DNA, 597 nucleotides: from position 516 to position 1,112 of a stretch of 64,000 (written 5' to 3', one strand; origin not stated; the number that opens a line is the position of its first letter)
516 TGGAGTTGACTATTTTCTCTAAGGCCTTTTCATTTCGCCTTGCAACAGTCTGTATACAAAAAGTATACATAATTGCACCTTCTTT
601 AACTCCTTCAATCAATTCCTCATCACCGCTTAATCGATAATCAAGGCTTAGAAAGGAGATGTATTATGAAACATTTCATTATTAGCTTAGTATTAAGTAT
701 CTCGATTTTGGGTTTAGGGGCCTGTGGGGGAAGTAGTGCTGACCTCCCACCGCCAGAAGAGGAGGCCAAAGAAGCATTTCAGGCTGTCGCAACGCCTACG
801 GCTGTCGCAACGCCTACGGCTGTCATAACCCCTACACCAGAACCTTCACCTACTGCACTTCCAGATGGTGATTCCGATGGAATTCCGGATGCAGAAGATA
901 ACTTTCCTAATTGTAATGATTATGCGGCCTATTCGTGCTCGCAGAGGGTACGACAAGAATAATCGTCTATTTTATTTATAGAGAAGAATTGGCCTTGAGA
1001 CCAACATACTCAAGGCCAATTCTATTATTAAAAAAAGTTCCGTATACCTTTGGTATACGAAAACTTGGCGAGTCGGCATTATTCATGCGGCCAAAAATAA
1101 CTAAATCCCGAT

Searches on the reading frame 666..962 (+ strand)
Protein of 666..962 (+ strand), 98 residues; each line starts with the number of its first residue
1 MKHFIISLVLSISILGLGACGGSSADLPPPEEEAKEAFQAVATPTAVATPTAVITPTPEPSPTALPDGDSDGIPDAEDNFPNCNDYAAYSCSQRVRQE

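Call 9: search_protein_families(library=pfam, proteins=[window:666-962:+])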
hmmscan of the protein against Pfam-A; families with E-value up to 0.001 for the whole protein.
window:666-962:+ (98 aa): 0 families

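Call 23: find_encoding_contigs(protein=window:666-962:+, flank=10000, max_places=10)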
Protein window:666-962:+ (98 aa): 5 contigs read that carry it; 3 places shown.
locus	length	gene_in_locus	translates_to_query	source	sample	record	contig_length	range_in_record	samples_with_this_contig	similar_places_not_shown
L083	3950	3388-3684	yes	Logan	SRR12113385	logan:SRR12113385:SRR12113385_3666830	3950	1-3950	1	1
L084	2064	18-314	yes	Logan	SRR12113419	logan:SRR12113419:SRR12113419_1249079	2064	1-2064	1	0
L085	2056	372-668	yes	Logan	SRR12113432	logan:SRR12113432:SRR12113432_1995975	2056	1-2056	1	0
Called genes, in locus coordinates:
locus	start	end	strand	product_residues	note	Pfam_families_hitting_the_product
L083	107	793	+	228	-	PF01030:Recep_L_domain (faint)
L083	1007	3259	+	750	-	-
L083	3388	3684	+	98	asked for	-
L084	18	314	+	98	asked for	-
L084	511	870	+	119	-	-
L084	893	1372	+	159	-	-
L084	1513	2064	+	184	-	?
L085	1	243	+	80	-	?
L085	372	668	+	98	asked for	-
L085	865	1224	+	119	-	-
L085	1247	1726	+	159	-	-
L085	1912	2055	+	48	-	?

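Call 63: search_protein_families(library=pfam, max_evalue=0.01, proteins=[L083:1007-3259:+, L083:107-793:+])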
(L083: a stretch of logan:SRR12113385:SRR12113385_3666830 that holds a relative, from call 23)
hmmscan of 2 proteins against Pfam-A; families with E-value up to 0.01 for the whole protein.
L083:1007-3259:+ (750 aa): 0 families

L083:107-793:+ (228 aa): 1 family
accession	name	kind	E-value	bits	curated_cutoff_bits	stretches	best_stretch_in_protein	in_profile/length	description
PF01030.30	Recep_L_domain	-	4.4e-10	40.1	21.8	1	74-131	2-58/112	Receptor L domain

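Call 74: find_homologous_proteins(query=L083:1007-3259:+)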
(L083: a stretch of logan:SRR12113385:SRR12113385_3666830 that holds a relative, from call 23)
Query L083:1007-3259:+ (750 aa): 1 proteins with E <= 0.001 among 8000 candidates.
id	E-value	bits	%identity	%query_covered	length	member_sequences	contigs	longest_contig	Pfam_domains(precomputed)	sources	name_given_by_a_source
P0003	0.0e+0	1264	75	100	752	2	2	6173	-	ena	-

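Call 75: find_encoding_contigs(protein=P0003, flank=10000, max_places=10)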
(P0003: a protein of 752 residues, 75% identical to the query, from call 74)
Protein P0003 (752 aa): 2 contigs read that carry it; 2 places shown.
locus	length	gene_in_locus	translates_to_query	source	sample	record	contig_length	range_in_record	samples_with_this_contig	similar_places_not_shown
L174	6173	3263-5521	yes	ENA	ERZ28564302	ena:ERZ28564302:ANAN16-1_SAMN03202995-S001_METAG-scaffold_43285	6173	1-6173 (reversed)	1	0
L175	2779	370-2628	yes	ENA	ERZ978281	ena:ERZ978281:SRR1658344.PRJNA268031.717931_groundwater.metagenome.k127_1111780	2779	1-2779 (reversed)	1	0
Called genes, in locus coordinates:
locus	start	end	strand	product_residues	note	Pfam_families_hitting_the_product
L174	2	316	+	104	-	?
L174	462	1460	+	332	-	PF01030:Recep_L_domain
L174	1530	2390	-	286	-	PF08843:AbiEii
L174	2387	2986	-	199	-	-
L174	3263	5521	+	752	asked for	-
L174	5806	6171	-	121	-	?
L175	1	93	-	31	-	?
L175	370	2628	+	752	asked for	-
